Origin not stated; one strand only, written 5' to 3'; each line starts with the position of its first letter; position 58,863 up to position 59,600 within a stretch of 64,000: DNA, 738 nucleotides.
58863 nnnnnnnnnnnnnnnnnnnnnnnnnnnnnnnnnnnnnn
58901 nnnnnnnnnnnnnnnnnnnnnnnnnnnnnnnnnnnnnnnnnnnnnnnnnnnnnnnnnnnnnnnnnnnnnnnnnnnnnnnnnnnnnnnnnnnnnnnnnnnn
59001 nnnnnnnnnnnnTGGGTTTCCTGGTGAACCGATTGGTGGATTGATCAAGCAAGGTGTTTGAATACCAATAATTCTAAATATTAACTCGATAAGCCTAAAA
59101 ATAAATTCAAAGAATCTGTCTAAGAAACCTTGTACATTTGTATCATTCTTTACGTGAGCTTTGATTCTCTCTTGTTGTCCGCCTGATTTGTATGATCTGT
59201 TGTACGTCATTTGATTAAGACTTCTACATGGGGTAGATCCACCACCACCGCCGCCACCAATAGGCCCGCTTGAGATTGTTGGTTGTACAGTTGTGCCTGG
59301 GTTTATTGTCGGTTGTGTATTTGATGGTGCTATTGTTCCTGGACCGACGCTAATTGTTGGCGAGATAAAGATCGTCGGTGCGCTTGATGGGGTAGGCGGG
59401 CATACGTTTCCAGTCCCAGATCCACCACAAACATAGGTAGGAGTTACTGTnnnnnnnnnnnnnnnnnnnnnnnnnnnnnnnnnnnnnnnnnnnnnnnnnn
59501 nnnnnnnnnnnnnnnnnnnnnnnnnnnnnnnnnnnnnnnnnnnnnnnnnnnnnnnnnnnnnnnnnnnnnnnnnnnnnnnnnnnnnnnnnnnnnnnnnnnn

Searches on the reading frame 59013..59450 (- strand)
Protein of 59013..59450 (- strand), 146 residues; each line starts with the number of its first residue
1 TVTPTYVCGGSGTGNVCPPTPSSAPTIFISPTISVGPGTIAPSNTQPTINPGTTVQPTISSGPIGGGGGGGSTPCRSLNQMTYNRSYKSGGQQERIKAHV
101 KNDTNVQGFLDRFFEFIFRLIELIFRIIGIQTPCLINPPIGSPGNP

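Call 7: search_protein_families(library=pfam, proteins=[window:59013-59450:-], max_evalue=10)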
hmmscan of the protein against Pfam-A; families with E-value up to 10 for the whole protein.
seq(146 aa): 1 family
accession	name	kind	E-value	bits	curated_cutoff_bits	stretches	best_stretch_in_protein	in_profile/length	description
PF14050.11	Nudc_N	-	0.18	12.3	31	1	101-119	11-29/60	N-terminal conserved domain of Nudc.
